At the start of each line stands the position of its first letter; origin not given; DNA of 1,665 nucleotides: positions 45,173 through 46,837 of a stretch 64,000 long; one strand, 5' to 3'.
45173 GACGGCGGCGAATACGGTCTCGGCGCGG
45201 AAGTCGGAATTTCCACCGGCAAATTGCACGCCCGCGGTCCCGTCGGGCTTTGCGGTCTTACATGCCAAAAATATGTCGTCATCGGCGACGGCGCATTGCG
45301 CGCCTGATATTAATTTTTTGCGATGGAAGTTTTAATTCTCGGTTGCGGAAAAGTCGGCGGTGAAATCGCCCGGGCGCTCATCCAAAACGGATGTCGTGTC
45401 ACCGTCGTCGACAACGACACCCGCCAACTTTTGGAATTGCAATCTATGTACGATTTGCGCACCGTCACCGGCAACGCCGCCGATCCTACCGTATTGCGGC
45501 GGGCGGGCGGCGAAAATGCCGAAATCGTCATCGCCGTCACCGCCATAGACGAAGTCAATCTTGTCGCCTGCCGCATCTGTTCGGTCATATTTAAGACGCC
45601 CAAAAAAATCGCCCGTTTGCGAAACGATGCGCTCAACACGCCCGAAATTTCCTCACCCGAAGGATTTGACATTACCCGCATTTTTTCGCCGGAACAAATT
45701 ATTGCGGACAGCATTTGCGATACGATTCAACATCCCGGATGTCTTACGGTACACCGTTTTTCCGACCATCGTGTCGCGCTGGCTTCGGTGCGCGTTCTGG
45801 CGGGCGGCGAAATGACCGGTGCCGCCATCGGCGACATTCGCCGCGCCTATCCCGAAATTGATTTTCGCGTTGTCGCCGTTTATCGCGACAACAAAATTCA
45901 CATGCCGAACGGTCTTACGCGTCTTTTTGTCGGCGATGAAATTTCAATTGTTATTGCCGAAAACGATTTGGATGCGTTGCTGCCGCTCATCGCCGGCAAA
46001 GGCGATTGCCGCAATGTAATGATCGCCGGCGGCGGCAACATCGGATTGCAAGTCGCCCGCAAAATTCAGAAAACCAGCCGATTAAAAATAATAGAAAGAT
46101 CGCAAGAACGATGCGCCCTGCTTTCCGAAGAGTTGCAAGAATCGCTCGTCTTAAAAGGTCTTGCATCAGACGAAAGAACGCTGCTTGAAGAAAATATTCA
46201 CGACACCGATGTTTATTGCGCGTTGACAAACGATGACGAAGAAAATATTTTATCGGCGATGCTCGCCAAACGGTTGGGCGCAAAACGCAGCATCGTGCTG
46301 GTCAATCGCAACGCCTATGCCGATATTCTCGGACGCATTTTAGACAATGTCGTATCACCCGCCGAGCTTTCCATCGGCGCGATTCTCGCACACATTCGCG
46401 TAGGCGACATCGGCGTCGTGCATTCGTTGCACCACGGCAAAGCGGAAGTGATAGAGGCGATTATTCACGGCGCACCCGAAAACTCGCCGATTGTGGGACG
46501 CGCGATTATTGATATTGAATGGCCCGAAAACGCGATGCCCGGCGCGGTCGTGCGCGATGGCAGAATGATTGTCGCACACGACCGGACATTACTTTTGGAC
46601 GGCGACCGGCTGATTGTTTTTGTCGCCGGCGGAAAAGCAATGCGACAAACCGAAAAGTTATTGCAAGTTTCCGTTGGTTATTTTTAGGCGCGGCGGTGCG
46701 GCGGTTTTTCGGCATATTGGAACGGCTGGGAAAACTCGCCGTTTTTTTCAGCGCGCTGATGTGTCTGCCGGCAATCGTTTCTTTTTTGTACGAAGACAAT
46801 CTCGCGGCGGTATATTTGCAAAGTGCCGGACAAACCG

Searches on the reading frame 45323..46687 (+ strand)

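Call 58: search_protein_families(library=pfam, proteins=[window:45323-46687:+], max_evalue=0.00001)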
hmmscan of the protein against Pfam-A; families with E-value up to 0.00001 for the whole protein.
window:45323-46687:+ (454 aa): 8 families
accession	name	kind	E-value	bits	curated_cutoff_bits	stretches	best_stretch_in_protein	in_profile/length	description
PF02254.24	TrkA_N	-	6.2e-45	152.7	23.8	2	3-103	1-100/116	TrkA-N domain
PF02080.26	TrkA_C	-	7.9e-19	67.8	27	2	385-434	7-58/71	TrkA-C domain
PF13241.12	NAD_binding_7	-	2.3e-11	44.6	22.1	1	2-87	9-83/104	Putative NAD(P)-binding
PF01488.26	Shikimate_DH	-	5.2e-07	30.3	24.3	0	2-43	14-56/138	Shikimate / quinate 5-dehydrogenase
PF03435.24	Sacchrp_dh_NADP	-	7.1e-07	30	25.1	0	3-55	1-58/129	Saccharopine dehydrogenase NADP binding domain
PF00070.33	Pyr_redox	-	1.1e-06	29.5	22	0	3-34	2-33/82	Pyridine nucleotide-disulphide oxidoreductase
PF07992.20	Pyr_redox_2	-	1.8e-06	28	26.1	0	228-321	142-238/291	Pyridine nucleotide-disulphide oxidoreductase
PF03807.23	F420_oxidored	-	2.1e-06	28.6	21.6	0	3-52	2-53/94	NADP oxidoreductase coenzyme F420-dependent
